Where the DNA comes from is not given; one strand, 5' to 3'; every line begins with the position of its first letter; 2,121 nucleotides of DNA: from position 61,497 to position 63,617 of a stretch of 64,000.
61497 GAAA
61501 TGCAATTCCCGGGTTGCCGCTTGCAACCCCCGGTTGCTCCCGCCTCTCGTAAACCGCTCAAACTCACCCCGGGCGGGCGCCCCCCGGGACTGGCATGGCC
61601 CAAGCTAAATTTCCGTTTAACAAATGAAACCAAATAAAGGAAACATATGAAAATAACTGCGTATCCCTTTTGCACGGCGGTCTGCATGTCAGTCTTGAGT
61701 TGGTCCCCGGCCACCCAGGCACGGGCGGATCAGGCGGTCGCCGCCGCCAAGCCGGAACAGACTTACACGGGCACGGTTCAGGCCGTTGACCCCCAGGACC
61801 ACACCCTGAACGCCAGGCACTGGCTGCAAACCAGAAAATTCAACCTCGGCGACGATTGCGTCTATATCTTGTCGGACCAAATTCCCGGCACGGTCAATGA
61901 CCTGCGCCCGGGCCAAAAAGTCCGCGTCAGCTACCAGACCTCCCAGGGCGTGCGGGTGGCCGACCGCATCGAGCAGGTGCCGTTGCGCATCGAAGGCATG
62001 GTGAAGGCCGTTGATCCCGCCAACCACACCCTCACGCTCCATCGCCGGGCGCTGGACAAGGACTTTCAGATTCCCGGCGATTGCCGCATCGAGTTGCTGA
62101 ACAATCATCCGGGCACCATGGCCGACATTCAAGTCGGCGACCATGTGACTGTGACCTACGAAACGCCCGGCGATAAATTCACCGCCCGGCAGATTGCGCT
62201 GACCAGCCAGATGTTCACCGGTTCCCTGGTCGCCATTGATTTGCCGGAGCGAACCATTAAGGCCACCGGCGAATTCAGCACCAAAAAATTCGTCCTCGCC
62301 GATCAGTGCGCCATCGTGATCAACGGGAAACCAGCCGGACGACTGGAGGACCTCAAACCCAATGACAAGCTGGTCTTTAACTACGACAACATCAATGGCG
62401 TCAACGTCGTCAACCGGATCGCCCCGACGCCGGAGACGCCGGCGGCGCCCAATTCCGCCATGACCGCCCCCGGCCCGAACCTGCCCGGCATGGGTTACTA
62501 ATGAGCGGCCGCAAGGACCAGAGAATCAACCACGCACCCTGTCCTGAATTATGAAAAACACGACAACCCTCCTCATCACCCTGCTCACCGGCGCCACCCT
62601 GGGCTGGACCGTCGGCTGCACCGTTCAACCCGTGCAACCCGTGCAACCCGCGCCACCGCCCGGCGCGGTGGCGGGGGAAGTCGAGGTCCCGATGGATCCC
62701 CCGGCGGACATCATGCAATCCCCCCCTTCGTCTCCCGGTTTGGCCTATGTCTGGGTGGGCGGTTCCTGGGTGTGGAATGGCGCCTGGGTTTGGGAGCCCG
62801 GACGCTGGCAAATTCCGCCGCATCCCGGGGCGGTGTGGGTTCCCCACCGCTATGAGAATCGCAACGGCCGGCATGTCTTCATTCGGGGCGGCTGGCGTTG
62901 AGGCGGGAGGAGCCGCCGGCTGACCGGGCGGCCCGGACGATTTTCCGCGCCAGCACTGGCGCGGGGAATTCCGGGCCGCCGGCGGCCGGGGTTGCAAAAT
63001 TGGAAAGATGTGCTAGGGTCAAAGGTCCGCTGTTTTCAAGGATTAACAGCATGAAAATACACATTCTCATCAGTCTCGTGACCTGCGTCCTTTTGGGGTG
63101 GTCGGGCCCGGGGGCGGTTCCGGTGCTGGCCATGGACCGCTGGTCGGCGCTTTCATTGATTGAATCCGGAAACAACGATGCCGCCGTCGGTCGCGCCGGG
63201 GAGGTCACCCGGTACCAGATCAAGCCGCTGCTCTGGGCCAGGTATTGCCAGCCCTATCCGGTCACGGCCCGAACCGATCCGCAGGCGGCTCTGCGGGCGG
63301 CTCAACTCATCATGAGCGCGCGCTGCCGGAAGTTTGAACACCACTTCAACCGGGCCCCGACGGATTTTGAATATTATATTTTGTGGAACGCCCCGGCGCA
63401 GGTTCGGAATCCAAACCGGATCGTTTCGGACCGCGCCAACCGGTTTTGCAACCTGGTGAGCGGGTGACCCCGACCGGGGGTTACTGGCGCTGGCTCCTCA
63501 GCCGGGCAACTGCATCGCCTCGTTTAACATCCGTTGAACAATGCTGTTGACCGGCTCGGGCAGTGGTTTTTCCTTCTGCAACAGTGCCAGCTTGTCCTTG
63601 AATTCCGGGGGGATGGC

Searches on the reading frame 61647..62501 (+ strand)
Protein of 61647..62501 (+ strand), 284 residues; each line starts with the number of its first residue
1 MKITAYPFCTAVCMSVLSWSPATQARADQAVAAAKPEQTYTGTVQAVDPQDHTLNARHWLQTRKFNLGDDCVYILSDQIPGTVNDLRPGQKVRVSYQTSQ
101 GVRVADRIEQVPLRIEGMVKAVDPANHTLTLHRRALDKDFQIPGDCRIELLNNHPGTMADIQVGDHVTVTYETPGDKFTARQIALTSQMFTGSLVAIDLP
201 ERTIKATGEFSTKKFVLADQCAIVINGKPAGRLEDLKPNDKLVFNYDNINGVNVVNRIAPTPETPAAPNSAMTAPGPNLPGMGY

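Call 5: search_protein_families(library=pfam, proteins=[window:61647-62501:+], max_evalue=0.01)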
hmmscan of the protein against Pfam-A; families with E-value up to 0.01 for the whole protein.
window:61647-62501:+ (284 aa): 4 families
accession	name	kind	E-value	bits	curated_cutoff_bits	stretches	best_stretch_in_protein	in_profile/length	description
PF11604.15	CusF_Ec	-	1.1e-10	41.7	27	1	115-183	4-70/72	Copper binding periplasmic protein CusF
PF07076.17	DUF1344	-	1.6e-07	31.4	23.1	0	83-106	34-57/60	Protein of unknown function (DUF1344)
PF18914.6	DUF5666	-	3.9e-06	27.5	27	0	42-109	2-60/60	Domain of unknown function (DUF5666)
PF11325.14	DUF3127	-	0.00073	20.1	27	0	141-181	34-74/85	Domain of unknown function (DUF3127)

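Call 6: find_homologous_proteins(query=window:61647-62498:+)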
Query window:61647-62498:+ (284 aa): 578 proteins with E <= 0.001 among 1705 candidates; the best 120 are listed.
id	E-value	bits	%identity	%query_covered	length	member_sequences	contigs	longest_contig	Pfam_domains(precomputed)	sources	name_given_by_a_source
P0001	1.0e-179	614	100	95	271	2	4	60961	PF18914.7,PF11604.16,PF07076.18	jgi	jgi:Cu/Ag efflux protein CusF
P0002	1.5e-122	426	67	100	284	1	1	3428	PF11604.16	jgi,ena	jgi:Cu/Ag efflux protein CusF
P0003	1.1e-112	394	65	100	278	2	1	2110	-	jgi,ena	-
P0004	1.6e-106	374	63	96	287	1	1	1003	PF12701.14,PF18914.7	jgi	jgi:Cu/Ag efflux protein CusF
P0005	3.9e-105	369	62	100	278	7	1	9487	-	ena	-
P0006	4.0e-104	366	60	100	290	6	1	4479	PF07076.18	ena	-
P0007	1.3e-103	364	64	95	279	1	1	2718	-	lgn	-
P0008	4.2e-101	356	60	100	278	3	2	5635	PF11604.16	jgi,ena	-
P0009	5.3e-101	356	59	100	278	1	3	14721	PF11604.16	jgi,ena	-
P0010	1.0e-100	355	59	99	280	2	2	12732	PF18914.7,PF07076.18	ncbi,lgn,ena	-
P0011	5.4e-100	352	59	100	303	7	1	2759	-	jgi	-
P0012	6.7e-100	352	61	97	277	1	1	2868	PF12701.14,PF18914.7,PF11604.16,PF07076.18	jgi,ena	-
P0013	1.1e-99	351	65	83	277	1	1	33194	PF11604.16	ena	-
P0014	5.4e-99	349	62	96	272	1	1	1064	PF18914.7,PF11604.16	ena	-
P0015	8.8e-99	348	61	94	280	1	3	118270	PF12701.14,PF11604.16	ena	-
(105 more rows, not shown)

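Call 9: find_related_loci(query=A1, collection=genome_contigs, flank=7000)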
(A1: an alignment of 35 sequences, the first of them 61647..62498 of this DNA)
Query A1 (284 aa) in genome_contigs; peptide patterns used: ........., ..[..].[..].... (x = any residue, [..] = any of these).
64 stretches matched a pattern; 47 encode a relative of the query (tblastn E <= 1e-3); 47 distinct loci.
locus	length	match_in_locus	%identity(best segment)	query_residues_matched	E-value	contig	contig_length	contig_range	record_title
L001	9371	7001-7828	57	1-273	2e-100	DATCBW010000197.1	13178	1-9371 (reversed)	MAG TPA_asm: Verrucomicrobiia bacterium isolate SMAG_U7683 k141_23036, whole genome shotgun sequence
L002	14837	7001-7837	56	1-281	8e-100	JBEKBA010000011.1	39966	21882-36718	MAG: Verrucomicrobiota bacterium isolate SPRUCE 125 SPRUCE_125_11, whole genome shotgun sequence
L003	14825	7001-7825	56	1-275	6e-99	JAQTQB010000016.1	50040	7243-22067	MAG: Verrucomicrobiales bacterium isolate STB_13 NODE_1397_length_50040_cov_10.736141_Sandtown_B, whole genome shotgun s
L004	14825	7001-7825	55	1-272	1e-97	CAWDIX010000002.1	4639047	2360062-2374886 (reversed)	MAG: uncultured Verrucomicrobiae bacterium isolate MFD06435.bin.2.9 genome assembly, contig: contig_20627, whole genome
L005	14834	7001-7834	55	1-282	2e-97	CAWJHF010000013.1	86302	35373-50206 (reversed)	MAG: uncultured Verrucomicrobiae bacterium isolate MFD01231.bin.1.64 genome assembly, contig: contig_31464, whole genome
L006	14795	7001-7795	56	1-265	4e-97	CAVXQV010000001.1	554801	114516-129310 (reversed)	MAG: uncultured Verrucomicrobiae bacterium isolate MFD05502.bin.2.32 genome assembly, contig: contig_1923, whole genome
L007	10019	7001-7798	55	1-264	6e-97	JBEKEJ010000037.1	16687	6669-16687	MAG: Verrucomicrobiota bacterium isolate SPRUCE 203 SPRUCE_203_37, whole genome shotgun sequence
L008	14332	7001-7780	59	11-273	4e-100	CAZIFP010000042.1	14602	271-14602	MAG TPA_asm: uncultured Bifidobacteriaceae bacterium isolate binchicken_co162_622 genome assembly, contig: NODE_9742_len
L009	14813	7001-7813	53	1-271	2e-94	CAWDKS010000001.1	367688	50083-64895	MAG: uncultured Verrucomicrobiae bacterium isolate MFD09286.bin.1.254 genome assembly, contig: contig_25703, whole genom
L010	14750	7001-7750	59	35-281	7e-93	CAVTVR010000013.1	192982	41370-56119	MAG: uncultured Verrucomicrobiae bacterium isolate MFD09286.bin.2.125 genome assembly, contig: contig_93699, whole genom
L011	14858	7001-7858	53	1-284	2e-92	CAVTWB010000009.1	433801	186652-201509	MAG: uncultured Verrucomicrobiae bacterium isolate MFD09286.bin.2.151 genome assembly, contig: contig_40783, whole genom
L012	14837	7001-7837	51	1-280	3e-90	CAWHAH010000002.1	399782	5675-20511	MAG: uncultured Verrucomicrobiae bacterium isolate MFD01231.bin.2.53 genome assembly, contig: contig_12297, whole genome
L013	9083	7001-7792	56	1-264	5e-90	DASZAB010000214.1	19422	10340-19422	MAG TPA_asm: Verrucomicrobiia bacterium isolate SMAG_U6377 k141_272259, whole genome shotgun sequence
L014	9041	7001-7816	54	11-284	1e-89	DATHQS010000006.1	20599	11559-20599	MAG TPA_asm: Candidatus Acidiferrales bacterium isolate SMAG_U12745 k141_3504205, whole genome shotgun sequence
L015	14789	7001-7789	56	11-271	6e-89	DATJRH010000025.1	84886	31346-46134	MAG TPA_asm: Candidatus Aquilonibacter sp. isolate SMAG_U14962 k141_954934, whole genome shotgun sequence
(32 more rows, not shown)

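Call 43: search_protein_families(library=ncbifam, proteins=[window:61647-62498:+], max_evalue=0.01)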
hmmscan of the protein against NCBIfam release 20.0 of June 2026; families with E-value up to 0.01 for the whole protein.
window:61647-62498:+ (284 aa): 0 families

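Call 56: find_encoding_contigs(protein=P0002, flank=3000, max_places=1)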
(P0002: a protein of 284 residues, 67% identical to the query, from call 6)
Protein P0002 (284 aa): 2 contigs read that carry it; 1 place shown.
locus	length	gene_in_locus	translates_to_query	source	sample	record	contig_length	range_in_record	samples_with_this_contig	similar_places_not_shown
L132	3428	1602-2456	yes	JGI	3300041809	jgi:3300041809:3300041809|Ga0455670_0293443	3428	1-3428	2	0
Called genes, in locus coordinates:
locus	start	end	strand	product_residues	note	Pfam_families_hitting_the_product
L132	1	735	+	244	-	?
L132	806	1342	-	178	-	-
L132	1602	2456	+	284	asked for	PF11604:CusF_Ec (faint)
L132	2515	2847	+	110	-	-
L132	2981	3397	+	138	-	-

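Call 57: find_encoding_contigs(protein=P0005, flank=4000, max_places=1)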
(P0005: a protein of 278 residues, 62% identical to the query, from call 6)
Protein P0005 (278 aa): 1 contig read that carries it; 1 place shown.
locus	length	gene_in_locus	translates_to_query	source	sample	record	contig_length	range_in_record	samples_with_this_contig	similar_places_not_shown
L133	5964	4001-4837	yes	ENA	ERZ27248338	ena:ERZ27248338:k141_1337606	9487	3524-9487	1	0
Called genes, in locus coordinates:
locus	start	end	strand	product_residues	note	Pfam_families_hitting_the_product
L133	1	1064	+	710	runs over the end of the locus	PF05227:CHASE3, PF00512:HisKA, PF02518:HATPase_c, PF00072:Response_reg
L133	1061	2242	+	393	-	PF00072:Response_reg, PF02518:HATPase_c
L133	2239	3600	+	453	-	PF00072:Response_reg, PF00158:Sigma54_activat, PF14532:Sigma54_activ_2, PF00004:AAA (weak), PF07728:AAA_5, PF13401:AAA_22 (faint), PF25601:AAA_lid_14, PF02954:HTH_8 (weak)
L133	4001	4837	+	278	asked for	-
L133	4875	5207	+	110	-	-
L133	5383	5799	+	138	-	-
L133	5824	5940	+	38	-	-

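Call 58: find_encoding_contigs(protein=P0013, flank=4000, max_places=1)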
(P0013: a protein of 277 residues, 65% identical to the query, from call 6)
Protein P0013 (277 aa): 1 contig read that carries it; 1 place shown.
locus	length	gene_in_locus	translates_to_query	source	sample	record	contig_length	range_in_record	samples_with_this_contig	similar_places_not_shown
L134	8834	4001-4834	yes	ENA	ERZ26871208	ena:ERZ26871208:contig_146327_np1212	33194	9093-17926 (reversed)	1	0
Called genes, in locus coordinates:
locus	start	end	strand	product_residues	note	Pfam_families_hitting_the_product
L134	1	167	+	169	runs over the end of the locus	PF04972:BON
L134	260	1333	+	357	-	PF00364:Biotin_lipoyl, PF00198:2-oxoacid_dh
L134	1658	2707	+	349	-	PF07452:CHRD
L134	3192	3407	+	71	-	-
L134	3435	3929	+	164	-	-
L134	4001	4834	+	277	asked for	PF11604:CusF_Ec (faint)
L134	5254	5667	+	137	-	-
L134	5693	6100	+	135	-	-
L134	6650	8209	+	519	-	PF00933:Glyco_hydro_3, PF01915:Glyco_hydro_3_C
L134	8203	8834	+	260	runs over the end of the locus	PF01915:Glyco_hydro_3_C, PF14310:Fn3-like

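Call 59: find_encoding_contigs(protein=P0006, flank=4000, max_places=1)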
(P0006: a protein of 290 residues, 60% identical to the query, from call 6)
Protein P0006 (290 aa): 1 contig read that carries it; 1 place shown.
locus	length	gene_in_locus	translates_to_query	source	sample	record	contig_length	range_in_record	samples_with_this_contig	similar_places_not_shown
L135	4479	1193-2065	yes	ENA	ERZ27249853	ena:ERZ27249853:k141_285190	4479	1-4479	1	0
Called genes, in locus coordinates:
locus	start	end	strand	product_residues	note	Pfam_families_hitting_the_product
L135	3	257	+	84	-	?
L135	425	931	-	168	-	PF05008:V-SNARE (faint)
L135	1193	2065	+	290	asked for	PF07076:DUF1344 (faint)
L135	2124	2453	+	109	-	-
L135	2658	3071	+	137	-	-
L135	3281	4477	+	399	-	?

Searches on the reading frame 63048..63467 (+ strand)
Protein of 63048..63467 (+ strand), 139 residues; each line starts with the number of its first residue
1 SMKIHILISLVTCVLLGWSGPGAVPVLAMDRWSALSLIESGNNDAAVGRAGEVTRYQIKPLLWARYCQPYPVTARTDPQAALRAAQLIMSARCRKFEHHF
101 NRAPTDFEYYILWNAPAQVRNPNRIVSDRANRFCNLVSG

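Call 5: search_protein_families(library=pfam, proteins=[window:63048-63467:+], max_evalue=0.01)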
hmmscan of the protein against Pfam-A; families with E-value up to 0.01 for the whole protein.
window:63048-63467:+ (139 aa): 0 families

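Call 43: search_protein_families(library=ncbifam, proteins=[window:63048-63464:+], max_evalue=0.01)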
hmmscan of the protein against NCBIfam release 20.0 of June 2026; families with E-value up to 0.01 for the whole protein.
window:63048-63464:+ (139 aa): 1 family
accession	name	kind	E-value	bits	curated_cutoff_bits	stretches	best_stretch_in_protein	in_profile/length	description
NF046107.1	ResusProRpfC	equivalog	0.00036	20.7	200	1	13-82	19-88/136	resuscitation-promoting factor RpfC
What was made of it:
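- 63048..63467 (+): 139-aa protein. Third gene of the P4 operon. Only a weak RpfC-like hit, below cut-off (call 43).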
